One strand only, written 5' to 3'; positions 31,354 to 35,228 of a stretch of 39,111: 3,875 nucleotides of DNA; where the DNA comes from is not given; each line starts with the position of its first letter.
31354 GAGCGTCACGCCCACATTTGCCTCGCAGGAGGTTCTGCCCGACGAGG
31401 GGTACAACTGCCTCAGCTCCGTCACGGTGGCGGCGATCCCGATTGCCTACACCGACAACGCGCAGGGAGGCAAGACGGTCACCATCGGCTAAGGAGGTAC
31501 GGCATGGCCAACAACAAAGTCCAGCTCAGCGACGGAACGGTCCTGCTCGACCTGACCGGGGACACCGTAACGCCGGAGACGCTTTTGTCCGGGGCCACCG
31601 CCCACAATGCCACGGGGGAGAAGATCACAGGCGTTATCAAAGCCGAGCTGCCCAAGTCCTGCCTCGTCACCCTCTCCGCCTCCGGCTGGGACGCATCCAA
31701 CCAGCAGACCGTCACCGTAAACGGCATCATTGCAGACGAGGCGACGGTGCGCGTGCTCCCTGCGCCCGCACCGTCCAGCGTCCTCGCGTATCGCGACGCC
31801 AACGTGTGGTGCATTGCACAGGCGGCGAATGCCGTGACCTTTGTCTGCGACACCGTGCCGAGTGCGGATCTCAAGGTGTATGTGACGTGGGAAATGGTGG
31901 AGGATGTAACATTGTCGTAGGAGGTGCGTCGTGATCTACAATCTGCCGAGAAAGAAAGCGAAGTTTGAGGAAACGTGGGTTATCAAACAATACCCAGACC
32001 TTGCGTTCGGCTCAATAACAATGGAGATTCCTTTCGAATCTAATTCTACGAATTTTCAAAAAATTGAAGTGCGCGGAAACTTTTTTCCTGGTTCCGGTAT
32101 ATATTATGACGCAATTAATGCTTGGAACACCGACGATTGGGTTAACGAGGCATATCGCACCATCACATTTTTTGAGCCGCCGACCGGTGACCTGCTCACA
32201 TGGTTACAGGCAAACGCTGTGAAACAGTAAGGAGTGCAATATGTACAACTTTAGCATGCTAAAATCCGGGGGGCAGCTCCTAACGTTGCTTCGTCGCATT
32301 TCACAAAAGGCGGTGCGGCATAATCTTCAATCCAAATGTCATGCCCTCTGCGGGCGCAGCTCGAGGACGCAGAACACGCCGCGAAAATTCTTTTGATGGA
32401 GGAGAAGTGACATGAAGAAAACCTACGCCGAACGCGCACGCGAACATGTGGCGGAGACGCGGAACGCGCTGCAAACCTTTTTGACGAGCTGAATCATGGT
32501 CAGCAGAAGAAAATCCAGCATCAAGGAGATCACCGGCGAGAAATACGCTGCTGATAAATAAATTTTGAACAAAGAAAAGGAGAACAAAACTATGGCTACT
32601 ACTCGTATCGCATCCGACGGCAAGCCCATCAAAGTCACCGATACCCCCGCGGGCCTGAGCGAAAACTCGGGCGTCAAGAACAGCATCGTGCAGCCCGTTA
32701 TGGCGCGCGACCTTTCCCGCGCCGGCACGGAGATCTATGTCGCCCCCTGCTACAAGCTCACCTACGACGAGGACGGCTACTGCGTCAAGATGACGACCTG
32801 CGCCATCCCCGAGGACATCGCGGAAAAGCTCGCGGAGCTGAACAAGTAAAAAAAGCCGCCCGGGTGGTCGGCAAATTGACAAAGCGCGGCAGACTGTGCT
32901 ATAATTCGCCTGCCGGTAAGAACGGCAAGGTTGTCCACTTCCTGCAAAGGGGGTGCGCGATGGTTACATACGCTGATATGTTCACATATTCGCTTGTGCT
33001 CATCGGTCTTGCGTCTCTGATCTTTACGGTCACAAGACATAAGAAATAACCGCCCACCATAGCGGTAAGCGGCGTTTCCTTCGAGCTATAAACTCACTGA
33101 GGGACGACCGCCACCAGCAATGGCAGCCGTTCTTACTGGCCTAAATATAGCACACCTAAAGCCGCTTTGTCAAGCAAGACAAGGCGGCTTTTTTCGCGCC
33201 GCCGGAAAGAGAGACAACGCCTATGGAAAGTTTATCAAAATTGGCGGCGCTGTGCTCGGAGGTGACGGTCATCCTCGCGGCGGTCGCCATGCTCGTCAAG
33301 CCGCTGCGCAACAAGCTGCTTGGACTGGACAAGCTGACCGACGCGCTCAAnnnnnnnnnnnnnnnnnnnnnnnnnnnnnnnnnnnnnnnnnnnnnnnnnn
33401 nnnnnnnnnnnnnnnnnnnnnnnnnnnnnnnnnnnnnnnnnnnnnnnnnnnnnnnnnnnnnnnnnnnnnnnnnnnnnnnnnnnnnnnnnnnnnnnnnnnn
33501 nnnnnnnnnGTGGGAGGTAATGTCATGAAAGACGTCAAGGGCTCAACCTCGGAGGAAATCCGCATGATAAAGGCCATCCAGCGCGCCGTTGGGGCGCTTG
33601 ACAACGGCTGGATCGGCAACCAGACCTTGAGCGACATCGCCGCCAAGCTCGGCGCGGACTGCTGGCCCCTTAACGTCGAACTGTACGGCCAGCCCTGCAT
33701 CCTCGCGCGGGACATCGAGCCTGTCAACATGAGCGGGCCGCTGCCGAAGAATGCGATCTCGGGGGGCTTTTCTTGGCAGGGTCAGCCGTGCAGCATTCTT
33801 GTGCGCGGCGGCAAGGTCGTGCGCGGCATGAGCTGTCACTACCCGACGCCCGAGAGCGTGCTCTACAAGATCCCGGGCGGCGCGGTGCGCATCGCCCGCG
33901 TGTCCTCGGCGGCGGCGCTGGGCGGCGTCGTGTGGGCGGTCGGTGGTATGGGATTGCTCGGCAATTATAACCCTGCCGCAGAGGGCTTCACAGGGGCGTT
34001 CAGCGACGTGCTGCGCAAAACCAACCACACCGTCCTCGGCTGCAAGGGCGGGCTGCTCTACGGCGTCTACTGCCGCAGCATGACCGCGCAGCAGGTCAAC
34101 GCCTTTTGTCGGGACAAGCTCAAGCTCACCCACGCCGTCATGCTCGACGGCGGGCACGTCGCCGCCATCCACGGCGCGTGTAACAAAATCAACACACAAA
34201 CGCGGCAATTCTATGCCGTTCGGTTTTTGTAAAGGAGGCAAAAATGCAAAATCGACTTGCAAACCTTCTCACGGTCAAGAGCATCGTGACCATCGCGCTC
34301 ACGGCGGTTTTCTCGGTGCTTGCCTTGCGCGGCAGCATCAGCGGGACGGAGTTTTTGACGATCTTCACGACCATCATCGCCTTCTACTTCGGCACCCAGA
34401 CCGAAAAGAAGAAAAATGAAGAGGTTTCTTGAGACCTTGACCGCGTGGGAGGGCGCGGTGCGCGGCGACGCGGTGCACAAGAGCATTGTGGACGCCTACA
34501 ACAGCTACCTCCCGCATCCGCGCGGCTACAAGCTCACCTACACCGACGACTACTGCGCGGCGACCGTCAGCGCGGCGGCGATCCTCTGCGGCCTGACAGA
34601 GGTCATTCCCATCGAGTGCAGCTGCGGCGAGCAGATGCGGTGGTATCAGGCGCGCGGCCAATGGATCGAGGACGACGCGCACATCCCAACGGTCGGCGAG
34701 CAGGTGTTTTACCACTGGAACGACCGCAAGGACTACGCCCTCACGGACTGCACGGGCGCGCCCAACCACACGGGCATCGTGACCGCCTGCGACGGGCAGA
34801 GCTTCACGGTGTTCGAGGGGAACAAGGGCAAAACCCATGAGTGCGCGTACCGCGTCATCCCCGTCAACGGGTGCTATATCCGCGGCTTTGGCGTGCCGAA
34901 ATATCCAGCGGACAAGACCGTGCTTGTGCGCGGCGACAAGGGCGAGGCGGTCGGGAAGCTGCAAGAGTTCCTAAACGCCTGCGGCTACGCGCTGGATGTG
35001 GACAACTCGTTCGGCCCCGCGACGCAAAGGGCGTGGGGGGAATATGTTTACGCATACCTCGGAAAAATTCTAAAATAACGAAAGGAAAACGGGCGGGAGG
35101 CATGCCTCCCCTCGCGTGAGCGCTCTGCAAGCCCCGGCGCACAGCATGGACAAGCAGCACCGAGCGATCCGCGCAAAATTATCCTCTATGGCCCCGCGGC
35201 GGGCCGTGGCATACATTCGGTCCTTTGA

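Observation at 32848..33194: Type I toxin-antitoxin-like locus: holin-like toxin peptide between two convergent near-consensus promoters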

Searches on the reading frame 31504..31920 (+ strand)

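Call 44: search_protein_families(library=phrogs, proteins=[window:31504-31920:+], max_evalue=0.001)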
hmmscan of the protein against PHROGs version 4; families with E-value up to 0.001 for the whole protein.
window:31504-31920:+ (138 aa): 1 family
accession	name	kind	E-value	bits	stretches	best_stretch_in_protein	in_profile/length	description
phrog_13589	-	unknown function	0.00058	18.9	1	3-51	740-785/1042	-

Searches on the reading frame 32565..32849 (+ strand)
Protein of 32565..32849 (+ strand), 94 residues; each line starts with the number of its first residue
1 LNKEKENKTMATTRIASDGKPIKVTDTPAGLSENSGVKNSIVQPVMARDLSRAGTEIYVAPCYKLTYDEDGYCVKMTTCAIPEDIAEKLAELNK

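Call 6: search_protein_families(library=pfam, proteins=[window:32565-32849:+], max_evalue=1)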
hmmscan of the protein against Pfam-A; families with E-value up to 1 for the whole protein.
window:32565-32849:+ (94 aa): 0 families

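Call 10: search_protein_families(library=ncbifam, proteins=[window:32565-32849:+], max_evalue=10)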
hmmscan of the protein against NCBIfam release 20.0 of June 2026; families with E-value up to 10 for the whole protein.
window:32565-32849:+ (94 aa): 1 family
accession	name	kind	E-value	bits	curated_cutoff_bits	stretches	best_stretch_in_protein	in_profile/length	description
TIGR03337.1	phnR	equivalog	0.11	12.2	296.75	1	35-90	138-190/231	phosphonate utilization transcriptional regulator PhnR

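Call 44: search_protein_families(library=phrogs, proteins=[window:32565-32849:+], max_evalue=0.001)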
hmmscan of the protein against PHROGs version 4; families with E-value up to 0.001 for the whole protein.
window:32565-32849:+ (94 aa): 0 families

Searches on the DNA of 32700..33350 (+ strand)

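Call 5: search_rna_families(source=window, start=32700, end=33350, threshold=evalue, max_evalue=10, show_alignments=3)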
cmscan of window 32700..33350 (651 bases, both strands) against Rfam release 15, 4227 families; matches with E-value up to 10: 4.
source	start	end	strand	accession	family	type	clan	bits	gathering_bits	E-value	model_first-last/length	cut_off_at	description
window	32775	32867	+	RF00046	snoR30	Gene; snRNA; snoRNA; CD-box;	CL00073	16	60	1.7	1-96/96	no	Small nucleolar RNA R30/Z108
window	32700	32750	+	RF03661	mir-933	Gene; miRNA;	-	15.2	100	3.9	27-77/77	5'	mir-933 microRNA precursor family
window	32907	32967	+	RF00043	Plasmid_R1162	Gene; antisense;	-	14.8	55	8.3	1-75/75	no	R1162-like plasmid antisense RNA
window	32788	32843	+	RF01138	sR23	Gene; snRNA; snoRNA; CD-box;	-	12.7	45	1.4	1-54/54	no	Small nucleolar RNA sR23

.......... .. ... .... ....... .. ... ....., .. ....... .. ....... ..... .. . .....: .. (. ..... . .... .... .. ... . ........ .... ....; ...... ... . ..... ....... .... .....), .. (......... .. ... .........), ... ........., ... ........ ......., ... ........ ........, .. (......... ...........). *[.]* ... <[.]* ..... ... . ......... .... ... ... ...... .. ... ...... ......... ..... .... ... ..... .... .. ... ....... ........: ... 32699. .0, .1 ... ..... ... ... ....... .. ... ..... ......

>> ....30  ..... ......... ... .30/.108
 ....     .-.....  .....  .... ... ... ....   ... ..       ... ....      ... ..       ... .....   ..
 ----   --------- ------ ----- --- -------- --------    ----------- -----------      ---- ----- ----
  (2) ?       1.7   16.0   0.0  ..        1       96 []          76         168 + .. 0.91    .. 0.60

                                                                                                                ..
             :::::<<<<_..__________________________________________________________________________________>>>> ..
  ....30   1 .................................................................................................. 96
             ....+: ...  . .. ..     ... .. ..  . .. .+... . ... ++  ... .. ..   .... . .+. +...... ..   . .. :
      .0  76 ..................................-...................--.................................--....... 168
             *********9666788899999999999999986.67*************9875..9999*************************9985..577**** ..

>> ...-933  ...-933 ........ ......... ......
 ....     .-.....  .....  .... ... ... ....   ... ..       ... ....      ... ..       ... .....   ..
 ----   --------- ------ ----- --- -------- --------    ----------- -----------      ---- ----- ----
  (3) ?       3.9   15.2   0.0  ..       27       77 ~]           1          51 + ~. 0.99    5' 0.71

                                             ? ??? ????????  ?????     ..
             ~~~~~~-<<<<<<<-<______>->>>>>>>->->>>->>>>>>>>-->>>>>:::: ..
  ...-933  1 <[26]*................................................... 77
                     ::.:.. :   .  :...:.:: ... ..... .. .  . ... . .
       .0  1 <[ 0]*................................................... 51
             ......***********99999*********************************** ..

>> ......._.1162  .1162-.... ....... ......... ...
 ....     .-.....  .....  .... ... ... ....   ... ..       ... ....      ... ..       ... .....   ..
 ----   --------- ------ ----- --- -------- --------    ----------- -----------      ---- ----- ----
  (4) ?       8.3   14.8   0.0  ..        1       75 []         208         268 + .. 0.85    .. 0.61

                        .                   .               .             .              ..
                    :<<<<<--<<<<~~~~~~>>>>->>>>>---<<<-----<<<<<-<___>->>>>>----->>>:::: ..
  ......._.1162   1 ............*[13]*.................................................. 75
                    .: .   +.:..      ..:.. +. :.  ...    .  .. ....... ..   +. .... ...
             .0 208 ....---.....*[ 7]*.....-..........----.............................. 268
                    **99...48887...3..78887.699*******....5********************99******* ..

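Call 9: search_dna_similar(query=window:32840-33210:+, collection=phages, mode=distant, max_evalue=0.01)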
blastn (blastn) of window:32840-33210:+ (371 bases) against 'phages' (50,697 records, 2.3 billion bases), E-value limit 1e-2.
No match.

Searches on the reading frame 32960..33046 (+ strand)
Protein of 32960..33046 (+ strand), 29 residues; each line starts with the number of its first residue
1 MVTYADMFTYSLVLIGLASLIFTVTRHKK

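Call 6: search_protein_families(library=pfam, proteins=[window:32960-33046:+], max_evalue=1)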
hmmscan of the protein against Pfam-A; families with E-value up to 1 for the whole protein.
seq(29 aa): 0 families

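Call 10: search_protein_families(library=ncbifam, proteins=[window:32960-33046:+], max_evalue=10)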
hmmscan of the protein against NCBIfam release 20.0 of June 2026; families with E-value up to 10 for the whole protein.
seq(29 aa): 0 families

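Call 15: search_dna_similar(query=window:32960-33046:+, collection=phages, mode=protein, max_evalue=10)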
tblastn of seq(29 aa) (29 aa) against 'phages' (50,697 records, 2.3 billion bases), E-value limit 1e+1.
No match.

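Call 39: list_cluster_members(proteins=[window:32960-33046:+, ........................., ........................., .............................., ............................, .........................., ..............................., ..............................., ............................, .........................])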
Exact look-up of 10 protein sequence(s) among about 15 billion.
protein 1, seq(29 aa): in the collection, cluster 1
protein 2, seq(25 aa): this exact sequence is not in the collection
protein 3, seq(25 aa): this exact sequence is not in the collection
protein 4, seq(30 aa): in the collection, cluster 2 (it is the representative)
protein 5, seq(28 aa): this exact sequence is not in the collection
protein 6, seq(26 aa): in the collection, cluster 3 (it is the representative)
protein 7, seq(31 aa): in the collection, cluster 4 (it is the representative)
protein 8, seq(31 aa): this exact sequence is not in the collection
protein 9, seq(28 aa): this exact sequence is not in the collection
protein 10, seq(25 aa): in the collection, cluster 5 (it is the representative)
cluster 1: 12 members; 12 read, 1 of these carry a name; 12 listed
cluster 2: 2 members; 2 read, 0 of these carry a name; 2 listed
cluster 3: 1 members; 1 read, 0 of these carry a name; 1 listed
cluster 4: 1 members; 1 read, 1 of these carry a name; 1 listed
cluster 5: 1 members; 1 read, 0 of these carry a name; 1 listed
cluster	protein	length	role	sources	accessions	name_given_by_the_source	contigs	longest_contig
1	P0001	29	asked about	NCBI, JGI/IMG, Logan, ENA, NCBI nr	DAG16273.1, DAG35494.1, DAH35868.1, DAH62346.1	hypothetical protein | MAG TPA: Membrane MotB of proton-channel complex MotA/MotB [Caudoviricetes sp.]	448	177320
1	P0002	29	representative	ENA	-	-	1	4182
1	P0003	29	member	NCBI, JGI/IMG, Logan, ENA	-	-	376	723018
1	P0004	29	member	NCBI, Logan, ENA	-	-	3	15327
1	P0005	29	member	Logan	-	-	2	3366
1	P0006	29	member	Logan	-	-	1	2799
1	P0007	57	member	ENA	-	-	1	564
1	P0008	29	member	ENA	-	-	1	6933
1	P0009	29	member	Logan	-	-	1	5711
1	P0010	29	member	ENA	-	-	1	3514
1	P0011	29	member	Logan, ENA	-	-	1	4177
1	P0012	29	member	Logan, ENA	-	-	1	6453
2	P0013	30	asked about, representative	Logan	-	-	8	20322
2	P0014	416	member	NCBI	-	-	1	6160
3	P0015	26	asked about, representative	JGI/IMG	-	-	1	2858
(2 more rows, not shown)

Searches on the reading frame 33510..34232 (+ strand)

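Call 6: search_protein_families(library=pfam, proteins=[window:33510-34232:+], max_evalue=1)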
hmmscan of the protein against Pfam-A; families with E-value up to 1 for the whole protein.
window:33510-34232:+ (240 aa): 2 families
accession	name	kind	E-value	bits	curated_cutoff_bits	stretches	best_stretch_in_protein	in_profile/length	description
PF09992.14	NAGPA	-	0.0068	17.1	25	1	83-220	7-144/169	Phosphodiester glycosidase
PF15475.11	UPF0444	-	0.053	14.2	27.6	1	114-148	7-40/91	Transmembrane protein C12orf23, UPF0444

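Call 10: search_protein_families(library=ncbifam, proteins=[window:33510-34232:+], max_evalue=10)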
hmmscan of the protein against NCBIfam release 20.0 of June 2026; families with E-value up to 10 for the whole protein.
window:33510-34232:+ (240 aa): 0 families

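Call 44: search_protein_families(library=phrogs, proteins=[window:33510-34232:+], max_evalue=0.001)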
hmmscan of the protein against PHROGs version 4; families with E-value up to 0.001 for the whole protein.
window:33510-34232:+ (240 aa): 0 families

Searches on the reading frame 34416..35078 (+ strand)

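Call 44: search_protein_families(library=phrogs, proteins=[window:34416-35078:+], max_evalue=0.001)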
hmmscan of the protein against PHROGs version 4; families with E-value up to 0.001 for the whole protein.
window:34416-35078:+ (220 aa): 6 families
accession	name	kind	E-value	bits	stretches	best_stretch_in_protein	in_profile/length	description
phrog_21357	-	lysis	6.2e-22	79.1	1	5-175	8-172/225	endolysin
phrog_9589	-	lysis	5.1e-16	60.4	1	27-165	31-159/281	endolysin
phrog_5182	-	lysis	4.1e-10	40.8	1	16-168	5-146/321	endolysin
phrog_6745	-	lysis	9.2e-07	29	1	5-210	173-318/396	endolysin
phrog_2649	-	lysis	1.2e-05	26.3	1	166-209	171-214/261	endolysin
phrog_1224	-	head and packaging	4.2e-05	24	1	170-206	4-40/438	endolysin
